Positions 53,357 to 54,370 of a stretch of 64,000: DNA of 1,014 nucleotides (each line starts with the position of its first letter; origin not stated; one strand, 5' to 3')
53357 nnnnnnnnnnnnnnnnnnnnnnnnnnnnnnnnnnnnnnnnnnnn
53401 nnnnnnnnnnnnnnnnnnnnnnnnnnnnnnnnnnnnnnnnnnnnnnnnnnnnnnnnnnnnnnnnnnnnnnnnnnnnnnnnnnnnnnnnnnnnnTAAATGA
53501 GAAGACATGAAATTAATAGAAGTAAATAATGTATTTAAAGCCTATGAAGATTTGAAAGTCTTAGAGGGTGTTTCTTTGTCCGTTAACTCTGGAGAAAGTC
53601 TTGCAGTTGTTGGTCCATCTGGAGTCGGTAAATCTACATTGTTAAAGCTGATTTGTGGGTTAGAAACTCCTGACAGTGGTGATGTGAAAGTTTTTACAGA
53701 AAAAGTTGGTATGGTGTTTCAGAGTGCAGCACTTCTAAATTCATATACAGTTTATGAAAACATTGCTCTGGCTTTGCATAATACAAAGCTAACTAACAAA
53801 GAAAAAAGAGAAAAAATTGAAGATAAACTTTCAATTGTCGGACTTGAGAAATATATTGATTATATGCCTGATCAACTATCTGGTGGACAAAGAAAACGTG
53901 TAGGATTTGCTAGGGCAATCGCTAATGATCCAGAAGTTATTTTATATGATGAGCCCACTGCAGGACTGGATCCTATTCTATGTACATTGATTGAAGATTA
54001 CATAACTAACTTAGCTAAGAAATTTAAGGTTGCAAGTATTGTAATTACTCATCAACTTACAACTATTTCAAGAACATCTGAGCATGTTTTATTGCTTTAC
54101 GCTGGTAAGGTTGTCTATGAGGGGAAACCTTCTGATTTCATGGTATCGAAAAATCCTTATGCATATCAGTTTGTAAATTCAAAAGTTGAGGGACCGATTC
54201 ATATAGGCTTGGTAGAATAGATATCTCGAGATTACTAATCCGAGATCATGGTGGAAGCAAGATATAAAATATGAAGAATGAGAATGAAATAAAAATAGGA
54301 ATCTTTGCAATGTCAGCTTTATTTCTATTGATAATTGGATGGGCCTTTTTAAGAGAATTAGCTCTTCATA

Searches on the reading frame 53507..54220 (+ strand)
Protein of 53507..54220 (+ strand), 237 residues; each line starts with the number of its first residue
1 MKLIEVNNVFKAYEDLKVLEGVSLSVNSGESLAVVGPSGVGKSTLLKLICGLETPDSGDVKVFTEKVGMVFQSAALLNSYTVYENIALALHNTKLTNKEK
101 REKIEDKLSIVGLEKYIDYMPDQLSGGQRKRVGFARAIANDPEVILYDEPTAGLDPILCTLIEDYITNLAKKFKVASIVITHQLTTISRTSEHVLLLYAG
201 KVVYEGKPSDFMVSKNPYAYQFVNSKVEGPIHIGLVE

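Call 6: search_protein_families(library=pfam, proteins=[window:53507-54220:+], max_evalue=0.1)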
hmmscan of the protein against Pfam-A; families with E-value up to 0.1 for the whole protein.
window:53507-54220:+ (237 aa): 14 families
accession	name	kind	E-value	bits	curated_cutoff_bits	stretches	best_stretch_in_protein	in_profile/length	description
PF00005.33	ABC_tran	-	8.2e-33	114.3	25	1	19-152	1-137/137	ABC transporter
PF02463.25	SMC_N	-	0.00012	22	40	1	103-193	135-208/220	RecF/RecN/SMC N terminal domain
PF13304.12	AAA_21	-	0.00048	20.7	27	0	33-49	3-19/304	AAA domain, putative AbiEii toxin, Type IV TA system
PF03193.22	RsgA_GTPase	-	0.00062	20.1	30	1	28-57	106-134/174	RsgA GTPase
PF13191.12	AAA_16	-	0.0016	19.4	32.6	1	27-66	20-52/167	AAA ATPase domain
PF13401.12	AAA_22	-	0.0026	18.5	27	1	30-96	6-64/130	AAA domain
PF13555.12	AAA_29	-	0.0029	17.8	27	1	23-46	16-39/61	P-loop containing region of AAA domain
PF01926.29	MMR_HSR1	-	0.0092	16.5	21.9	1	32-64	2-33/113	50S ribosome-binding GTPase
PF20703.3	nSTAND1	-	0.015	15.3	27.1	1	26-52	30-58/379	Novel STAND NTPase 1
PF20518.4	Apc1_MidN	-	0.038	13.7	24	1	158-229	118-189/320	Anaphase-promoting complex subunit 1 middle domain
PF00931.28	NB-ARC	-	0.041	13.6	23.5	1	29-93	18-77/248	NB-ARC domain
PF25201.1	nSTAND6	-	0.053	14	27.7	0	26-105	15-86/148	Novel STAND NTPase 6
PF13175.12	AAA_15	-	0.062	13.4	32.1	0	4-135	6-92/374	AAA ATPase domain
PF13476.12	AAA_23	-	0.09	13.8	27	0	33-61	23-51/201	AAA domain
